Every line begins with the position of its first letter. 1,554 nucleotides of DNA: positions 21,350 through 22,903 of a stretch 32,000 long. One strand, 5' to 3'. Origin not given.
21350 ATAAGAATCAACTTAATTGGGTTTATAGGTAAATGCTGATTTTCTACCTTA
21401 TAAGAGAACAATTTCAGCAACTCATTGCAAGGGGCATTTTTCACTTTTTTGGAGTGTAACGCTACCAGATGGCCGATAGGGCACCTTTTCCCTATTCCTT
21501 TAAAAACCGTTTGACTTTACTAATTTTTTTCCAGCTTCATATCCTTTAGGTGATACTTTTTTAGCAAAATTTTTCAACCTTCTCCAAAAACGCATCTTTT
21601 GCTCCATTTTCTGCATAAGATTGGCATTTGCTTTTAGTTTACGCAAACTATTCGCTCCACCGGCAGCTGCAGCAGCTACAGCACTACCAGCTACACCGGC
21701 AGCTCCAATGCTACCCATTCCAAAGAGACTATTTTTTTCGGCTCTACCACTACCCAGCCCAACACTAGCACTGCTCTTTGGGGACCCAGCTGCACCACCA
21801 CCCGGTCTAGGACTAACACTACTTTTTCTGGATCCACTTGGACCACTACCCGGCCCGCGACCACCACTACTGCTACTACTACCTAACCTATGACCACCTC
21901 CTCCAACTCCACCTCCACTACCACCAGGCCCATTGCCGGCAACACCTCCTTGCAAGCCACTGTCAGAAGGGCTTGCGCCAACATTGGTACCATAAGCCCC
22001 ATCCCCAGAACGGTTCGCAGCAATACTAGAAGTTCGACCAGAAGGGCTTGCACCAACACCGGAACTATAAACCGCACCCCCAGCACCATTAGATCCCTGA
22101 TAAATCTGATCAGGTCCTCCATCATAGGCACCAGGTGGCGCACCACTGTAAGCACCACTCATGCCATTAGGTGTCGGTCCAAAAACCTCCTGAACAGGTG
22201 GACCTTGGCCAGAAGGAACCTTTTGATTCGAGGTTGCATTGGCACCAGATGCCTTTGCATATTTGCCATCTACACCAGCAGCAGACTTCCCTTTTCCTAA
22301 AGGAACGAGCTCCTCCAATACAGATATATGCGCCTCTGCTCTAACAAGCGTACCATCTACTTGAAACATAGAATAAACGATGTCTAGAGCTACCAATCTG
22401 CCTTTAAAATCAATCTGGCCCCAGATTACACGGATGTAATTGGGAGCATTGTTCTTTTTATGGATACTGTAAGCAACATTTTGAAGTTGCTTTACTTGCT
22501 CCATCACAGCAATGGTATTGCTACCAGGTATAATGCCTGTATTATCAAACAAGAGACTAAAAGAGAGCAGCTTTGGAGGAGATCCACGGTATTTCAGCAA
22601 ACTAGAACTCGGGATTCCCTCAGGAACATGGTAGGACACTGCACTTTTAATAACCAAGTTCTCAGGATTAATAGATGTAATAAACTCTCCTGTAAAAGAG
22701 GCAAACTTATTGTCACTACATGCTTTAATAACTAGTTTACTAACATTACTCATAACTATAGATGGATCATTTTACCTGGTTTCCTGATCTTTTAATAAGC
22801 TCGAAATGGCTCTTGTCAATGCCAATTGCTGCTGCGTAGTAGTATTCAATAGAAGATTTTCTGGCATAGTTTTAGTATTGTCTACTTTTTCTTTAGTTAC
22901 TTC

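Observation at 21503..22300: The Afp7-like protein carries a ~215-residue G/S/A/P low-complexity domain with [G/S]-Tyr-[G/S] motifs and a basic helical tail instead of LysM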

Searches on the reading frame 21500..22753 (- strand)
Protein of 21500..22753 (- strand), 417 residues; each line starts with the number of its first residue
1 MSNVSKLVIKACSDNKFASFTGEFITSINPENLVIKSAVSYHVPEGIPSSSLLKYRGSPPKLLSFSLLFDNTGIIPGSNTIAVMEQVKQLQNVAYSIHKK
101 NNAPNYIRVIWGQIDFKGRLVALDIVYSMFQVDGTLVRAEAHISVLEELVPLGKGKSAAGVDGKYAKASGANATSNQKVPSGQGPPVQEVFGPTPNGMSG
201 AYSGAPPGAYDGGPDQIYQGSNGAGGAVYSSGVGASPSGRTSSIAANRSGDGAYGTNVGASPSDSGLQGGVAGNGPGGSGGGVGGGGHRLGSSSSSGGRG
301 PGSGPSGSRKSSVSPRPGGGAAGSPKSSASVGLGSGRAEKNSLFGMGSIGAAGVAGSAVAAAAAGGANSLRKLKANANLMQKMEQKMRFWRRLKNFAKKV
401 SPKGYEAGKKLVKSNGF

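Call 5: search_protein_families(library=pfam, proteins=[window:21500-22753:-], max_evalue=0.1)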
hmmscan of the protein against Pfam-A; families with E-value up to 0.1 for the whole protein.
window:21500-22753:- (417 aa): 1 family
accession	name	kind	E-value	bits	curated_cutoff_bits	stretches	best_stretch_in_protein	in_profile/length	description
PF19266.4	CIS_tube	-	1.5e-31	109.7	27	1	4-147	2-149/158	Contractile injection system tube protein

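Call 6: search_protein_families(library=ncbifam, proteins=[window:21500-22753:-], max_evalue=0.1)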
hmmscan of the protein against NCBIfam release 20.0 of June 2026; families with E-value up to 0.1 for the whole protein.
window:21500-22753:- (417 aa): 0 families

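Call 8: find_homologous_proteins(query=window:21503-22753:-, max_evalue=0.001)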
Query window:21503-22753:- (417 aa): 36 proteins with E <= 0.001 among 8000 candidates.
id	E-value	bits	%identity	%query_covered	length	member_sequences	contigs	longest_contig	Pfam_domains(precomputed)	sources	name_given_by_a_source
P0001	1.8e-260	882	100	100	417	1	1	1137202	PF19266.5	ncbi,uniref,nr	ncbi:CIS tube protein [Cardinium endosymbiont of Oedothorax gibbosus]|uniref:CIS tube protein n=1 Ta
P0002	2.2e-170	585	88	60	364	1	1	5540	PF19266.5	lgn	-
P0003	6.8e-162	557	72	74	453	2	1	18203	PF19266.5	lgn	-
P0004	1.8e-152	526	68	99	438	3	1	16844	PF19266.5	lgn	-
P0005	5.5e-151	521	66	100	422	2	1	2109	PF19266.5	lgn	-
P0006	3.4e-149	515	83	56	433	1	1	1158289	PF19266.5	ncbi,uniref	ncbi:hypothetical protein [Cardinium endosymbiont of Nabis limbatus]|uniref:CIS tube protein n=1 Tax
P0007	5.9e-141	488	58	99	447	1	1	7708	PF19266.5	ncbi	-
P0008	7.4e-141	488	58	100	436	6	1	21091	PF19266.5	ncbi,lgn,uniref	ncbi:hypothetical protein ACRRVA_02560 [Candidatus Cardinium hertigii]|uniref:CIS tube protein n=1 T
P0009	7.9e-140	485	59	99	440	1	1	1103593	PF19266.5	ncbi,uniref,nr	ncbi:Putative afp12-like protein [Cardinium endosymbiont of Sogatella furcifera]|uniref:CIS tube pro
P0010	1.5e-139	484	56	100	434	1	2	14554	PF19266.5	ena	-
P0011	2.5e-139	483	58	100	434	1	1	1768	PF19266.5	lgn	-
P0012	3.7e-139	482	60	100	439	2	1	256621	PF19266.5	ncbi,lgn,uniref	ncbi:hypothetical protein ACRRVD_01800 [Candidatus Cardinium hertigii]|uniref:CIS tube protein n=1 T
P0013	4.2e-135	469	56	100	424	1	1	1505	PF19266.5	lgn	-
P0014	2.1e-133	463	59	100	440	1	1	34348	PF19266.5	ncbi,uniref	ncbi:hypothetical protein ACRRVB_02655 [Candidatus Cardinium hertigii]|uniref:CIS tube protein n=1 T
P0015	3.9e-126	440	71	59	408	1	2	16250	PF19266.5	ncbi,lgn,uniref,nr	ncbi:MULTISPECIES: hypothetical protein [unclassified Candidatus Cardinium]|uniref:CIS tube protein 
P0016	6.4e-124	432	56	99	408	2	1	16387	PF19266.5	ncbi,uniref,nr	ncbi:CIS tube protein [Candidatus Cardinium sp. cByotN1]|uniref:CIS tube protein n=1 Tax=Candidatus 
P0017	2.3e-120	421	76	54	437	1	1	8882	PF19266.5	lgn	-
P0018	1.4e-119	418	75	54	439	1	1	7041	PF19266.5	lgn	-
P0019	2.5e-115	404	74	54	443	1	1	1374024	PF19266.5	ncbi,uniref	ncbi:hypothetical protein [Cardinium endosymbiont of Tipula unca]|uniref:CIS tube protein n=1 Tax=Ca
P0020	1.1e-110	389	48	99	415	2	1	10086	PF19266.5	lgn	-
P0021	3.5e-109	384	71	53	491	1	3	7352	PF19266.5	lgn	-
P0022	1.6e-107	378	64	69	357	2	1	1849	PF19266.5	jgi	jgi:hypothetical protein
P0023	5.8e-103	363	49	99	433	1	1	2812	PF19266.5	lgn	-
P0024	9.1e-102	359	48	99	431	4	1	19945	PF19266.5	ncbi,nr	ncbi:MAG TPA: hypothetical protein VK133_03285 [Amoebophilaceae bacterium]|nr:hypothetical protein [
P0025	2.6e-100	354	74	54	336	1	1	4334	PF19266.5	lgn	-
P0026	1.8e-98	348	50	97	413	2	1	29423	PF19266.5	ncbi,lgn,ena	-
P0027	2.4e-95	338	45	99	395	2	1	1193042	PF19266.5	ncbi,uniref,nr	ncbi:hypothetical protein [Candidatus Cardinium hertigii]|uniref:Contractile injection system tube p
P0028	6.2e-95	337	67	52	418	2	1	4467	PF19266.5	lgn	-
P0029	3.3e-89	318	49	98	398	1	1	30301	PF19266.5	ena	-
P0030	4.3e-67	245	60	52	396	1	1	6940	PF19266.5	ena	-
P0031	8.7e-65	238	53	53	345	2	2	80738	PF19266.5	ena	-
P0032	5.7e-60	222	49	72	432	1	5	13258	PF19266.5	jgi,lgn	-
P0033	2.3e-52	197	49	56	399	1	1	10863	PF19266.5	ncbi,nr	ncbi:MAG: hypothetical protein K2X94_02450 [Amoebophilaceae bacterium]|nr:hypothetical protein [Amoe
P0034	1.2e-41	161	57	36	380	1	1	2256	PF19266.5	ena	-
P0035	2.5e-34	137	49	35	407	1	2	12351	PF19266.5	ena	-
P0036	1.1e-33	135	54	36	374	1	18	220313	PF19266.5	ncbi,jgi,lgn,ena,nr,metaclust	ncbi:MAG: hypothetical protein BGO68_03030 [Candidatus Amoebophilus sp. 36-38]|nr:MAG: hypothetical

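Call 11: search_protein_families(library=pfam, proteins=[P0001, P0024, P0027, P0029, P0030, P0031, P0032, P0033, P0035, P0036], max_evalue=10)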
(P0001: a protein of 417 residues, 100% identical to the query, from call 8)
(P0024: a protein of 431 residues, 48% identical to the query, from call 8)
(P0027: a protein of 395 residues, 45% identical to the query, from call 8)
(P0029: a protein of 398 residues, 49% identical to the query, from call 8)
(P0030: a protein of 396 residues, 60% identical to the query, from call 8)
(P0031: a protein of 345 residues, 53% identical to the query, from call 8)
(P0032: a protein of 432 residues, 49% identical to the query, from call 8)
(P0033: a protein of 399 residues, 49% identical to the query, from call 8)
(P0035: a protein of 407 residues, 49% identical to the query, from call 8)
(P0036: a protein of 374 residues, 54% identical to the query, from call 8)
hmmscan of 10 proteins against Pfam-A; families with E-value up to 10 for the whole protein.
P0001 (417 aa): 1 family
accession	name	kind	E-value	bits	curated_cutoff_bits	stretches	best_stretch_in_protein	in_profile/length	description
PF19266.4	CIS_tube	-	1.5e-31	109.7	27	1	4-147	2-149/158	Contractile injection system tube protein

P0024 (431 aa): 1 family
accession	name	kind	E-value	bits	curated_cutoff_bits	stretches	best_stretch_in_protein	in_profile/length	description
PF19266.4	CIS_tube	-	4.8e-33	114.6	27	1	4-149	2-151/158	Contractile injection system tube protein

P0027 (395 aa): 2 families
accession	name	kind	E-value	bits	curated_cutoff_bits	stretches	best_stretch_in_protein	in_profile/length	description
PF19266.4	CIS_tube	-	2.3e-29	102.7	27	1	3-150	1-151/158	Contractile injection system tube protein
PF05663.16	DUF809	-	7.1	7.2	25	0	251-288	93-130/138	Protein of unknown function (DUF809)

P0029 (398 aa): 2 families
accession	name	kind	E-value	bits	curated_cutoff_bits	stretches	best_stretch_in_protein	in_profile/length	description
PF19266.4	CIS_tube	-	1.1e-35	123.2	27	1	4-153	2-154/158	Contractile injection system tube protein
PF21785.3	Bflower_2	-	0.5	10.7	38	1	282-348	24-91/112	5-fold beta-flower protein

P0030 (396 aa): 1 family
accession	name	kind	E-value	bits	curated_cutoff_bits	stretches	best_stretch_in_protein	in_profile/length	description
PF19266.4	CIS_tube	-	2.6e-33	115.5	27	1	14-157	2-150/158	Contractile injection system tube protein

P0031 (345 aa): 1 family
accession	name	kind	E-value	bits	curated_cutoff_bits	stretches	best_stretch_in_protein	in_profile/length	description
PF19266.4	CIS_tube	-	4.3e-34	118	27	1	3-151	1-155/158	Contractile injection system tube protein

P0032 (432 aa): 1 family
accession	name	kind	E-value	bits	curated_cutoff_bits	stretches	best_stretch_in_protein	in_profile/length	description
PF19266.4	CIS_tube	-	2.9e-31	108.8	27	1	8-151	2-150/158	Contractile injection system tube protein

P0033 (399 aa): 2 families
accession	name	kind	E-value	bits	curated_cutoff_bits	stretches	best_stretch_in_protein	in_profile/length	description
PF19266.4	CIS_tube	-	3.3e-25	89.1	27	1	15-158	2-151/158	Contractile injection system tube protein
PF20622.4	Big_15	-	0.025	14.9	27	1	21-67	6-51/82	Bacterial Ig domain (Big_16)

P0035 (407 aa): 4 families
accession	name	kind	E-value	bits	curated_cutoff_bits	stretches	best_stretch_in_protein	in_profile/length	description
PF19266.4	CIS_tube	-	6.1e-35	120.7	27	1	9-155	2-153/158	Contractile injection system tube protein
PF02862.22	DDHD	-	5.9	7.4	28.3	1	307-392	113-200/258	DDHD domain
PF06025.17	DUF913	-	6.4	6.1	24.7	1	296-378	254-318/382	Domain of Unknown Function (DUF913)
PF22251.1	PFF1_TM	-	8.9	6.2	32.3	0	324-392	132-199/300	Vacuolar membrane protease, transmembrane domain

P0036 (374 aa): 2 families
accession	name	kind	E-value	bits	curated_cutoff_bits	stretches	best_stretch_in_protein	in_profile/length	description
PF19266.4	CIS_tube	-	7.6e-40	136.7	27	1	4-151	2-153/158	Contractile injection system tube protein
PF01476.26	LysM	-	0.0082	16.5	20.9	1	281-327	1-43/43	LysM domain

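Call 33: find_encoding_contigs(protein=P0036, flank=10000, max_places=2)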
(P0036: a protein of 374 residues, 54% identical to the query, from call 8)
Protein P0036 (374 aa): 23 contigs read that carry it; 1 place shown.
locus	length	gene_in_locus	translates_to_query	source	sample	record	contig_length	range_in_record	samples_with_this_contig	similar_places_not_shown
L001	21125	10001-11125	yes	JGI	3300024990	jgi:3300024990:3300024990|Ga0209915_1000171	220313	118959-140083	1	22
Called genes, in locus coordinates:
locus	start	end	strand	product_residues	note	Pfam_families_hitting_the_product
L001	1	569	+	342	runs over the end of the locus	PF01073:3Beta_HSD, PF01370:Epimerase, PF02719:Polysacc_synt_2, PF04321:RmlD_sub_bind, PF16363:GDP_Man_Dehyd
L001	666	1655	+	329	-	PF01380:SIS (weak), PF10432:bact-PGI_C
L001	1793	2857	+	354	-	PF00443:UCH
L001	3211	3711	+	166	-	-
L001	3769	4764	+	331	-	PF00044:Gp_dh_N, PF02800:Gp_dh_C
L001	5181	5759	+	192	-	PF14065:Pvc16_N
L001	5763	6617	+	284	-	-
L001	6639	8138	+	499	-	PF04984:Phage_sheath_1 (weak), PF17482:Phage_sheath_1C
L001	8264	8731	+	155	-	-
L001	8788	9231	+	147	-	-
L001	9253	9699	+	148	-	PF06841:Phage_T4_gp19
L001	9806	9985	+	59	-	PF19265:DUF5908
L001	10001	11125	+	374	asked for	PF19266:CIS_tube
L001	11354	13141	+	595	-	PF24032:YQBQ (weak), PF05954:Phage_GPD (weak), PF04717:Phage_base_V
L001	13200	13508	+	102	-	PF05488:PAAR_motif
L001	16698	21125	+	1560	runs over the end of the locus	PF19268:CIS_TMP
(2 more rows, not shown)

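Call 34: find_encoding_contigs(protein=P0006, flank=6000, max_places=1)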
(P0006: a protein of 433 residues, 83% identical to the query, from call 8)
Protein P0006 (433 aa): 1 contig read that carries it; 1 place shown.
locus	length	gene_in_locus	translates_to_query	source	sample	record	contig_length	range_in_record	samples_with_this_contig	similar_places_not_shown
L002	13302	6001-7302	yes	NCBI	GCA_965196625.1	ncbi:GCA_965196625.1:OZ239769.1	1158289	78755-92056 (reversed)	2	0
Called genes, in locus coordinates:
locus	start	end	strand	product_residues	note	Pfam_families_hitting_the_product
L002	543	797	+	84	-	PF02823:ATP-synt_DE_N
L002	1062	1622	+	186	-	PF14065:Pvc16_N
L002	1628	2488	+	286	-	-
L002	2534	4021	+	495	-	PF04984:Phage_sheath_1 (weak), PF17482:Phage_sheath_1C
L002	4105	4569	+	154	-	-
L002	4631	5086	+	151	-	-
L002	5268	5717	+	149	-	PF06841:Phage_T4_gp19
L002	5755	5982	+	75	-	PF19265:DUF5908 (weak)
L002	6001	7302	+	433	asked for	PF19266:CIS_tube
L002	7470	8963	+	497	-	PF13365:Trypsin_2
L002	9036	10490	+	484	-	PF13365:Trypsin_2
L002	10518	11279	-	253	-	PF01026:TatD_DNase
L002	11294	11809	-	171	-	PF12850:Metallophos_2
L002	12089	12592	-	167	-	PF02870:Methyltransf_1N (weak), PF01035:DNA_binding_1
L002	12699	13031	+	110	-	-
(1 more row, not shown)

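Call 35: find_encoding_contigs(protein=P0004, flank=3000, max_places=1)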
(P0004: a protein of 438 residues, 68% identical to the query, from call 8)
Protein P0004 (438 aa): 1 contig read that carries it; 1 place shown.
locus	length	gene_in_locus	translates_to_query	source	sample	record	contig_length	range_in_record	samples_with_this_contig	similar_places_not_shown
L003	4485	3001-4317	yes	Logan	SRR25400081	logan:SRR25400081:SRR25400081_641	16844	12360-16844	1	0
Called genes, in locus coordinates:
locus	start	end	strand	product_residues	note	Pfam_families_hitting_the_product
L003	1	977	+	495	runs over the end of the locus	PF04984:Phage_sheath_1 (weak), PF17482:Phage_sheath_1C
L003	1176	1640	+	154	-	-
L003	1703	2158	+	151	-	-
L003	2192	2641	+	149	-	PF06841:Phage_T4_gp19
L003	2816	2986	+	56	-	-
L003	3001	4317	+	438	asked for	PF19266:CIS_tube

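Call 36: find_encoding_contigs(protein=P0003, flank=3000, max_places=1)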
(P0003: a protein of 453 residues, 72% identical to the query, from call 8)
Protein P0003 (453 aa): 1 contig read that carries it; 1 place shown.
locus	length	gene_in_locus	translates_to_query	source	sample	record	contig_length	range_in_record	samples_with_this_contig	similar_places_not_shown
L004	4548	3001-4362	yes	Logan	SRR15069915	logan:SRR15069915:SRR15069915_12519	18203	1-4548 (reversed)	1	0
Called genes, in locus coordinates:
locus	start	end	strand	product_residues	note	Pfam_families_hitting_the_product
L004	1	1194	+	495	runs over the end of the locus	PF04984:Phage_sheath_1 (weak), PF17482:Phage_sheath_1C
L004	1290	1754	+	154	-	-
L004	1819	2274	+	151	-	-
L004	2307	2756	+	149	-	PF06841:Phage_T4_gp19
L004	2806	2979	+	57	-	-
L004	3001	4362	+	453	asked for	PF19266:CIS_tube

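Call 37: predict_structure(alignment_id=A2)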
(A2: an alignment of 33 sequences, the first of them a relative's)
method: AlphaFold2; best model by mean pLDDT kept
length: 417 residues; sequences in the alignment: 33
mean_pLDDT: 54.7   pTM: 0.35
mean pLDDT of the five models: 54.7, 54.0, 53.3, 50.0, 47.8
residues with pLDDT >= 90: 21; 70-90: 79; 50-70: 110; < 50: 207
segments of 3 or more residues with pLDDT < 50: 42-47, 153-167, 169-191, 218-261, 263-275, 277-300, 302-304, 306-314, 318-373
pLDDT, mean of each block of 10 residues (from residue 1): 72 82 85 77 48 58 89 59 84 69 73 90 81 70 86 48 40 37 41 53 59 53 41 33 31 33 38 38 38 37 43 40 39 34 37 36 41 52 64 65 53 48
secondary structure, 60 per line:
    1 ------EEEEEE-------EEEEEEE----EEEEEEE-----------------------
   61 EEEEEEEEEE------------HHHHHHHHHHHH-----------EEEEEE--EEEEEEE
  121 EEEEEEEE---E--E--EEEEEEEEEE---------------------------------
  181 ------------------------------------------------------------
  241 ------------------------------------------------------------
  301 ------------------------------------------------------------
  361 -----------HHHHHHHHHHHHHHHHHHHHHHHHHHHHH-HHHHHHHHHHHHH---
elements in order: E7-12 E20-26 E31-37 E61-70 H83-94 E106-111 E114-128 E138-147 H372-400 H402-414

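Call 39: predict_structure(alignment_id=A3)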
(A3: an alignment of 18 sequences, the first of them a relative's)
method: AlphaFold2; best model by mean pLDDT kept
length: 374 residues; sequences in the alignment: 18
mean_pLDDT: 52.8   pTM: 0.36
mean pLDDT of the five models: 52.8, 51.2, 49.8, 49.5, 48.7
residues with pLDDT >= 90: 1; 70-90: 103; 50-70: 66; < 50: 204
segments of 3 or more residues with pLDDT < 50: 40-57, 152-159, 167-327, 358-360, 371-374
pLDDT, mean of each block of 10 residues (from residue 1): 73 81 78 62 39 48 81 60 82 67 72 84 82 78 80 49 48 34 30 30 31 31 31 33 33 35 33 34 36 39 39 40 47 73 61 51 50 47
secondary structure, 60 per line:
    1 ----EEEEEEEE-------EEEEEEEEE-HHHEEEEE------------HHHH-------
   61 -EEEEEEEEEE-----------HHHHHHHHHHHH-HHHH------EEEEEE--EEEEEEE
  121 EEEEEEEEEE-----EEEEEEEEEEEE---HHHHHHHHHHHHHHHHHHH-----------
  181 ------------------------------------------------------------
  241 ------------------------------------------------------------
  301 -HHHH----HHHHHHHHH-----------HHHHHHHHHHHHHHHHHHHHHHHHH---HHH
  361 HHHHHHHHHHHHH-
elements in order: E5-12 E20-28 E33-37 H50-53 E62-71 H83-94 H96-99 E106-111 E114-130 E136-147 H151-169 H302-305 H310-318 H330-354 H358-373
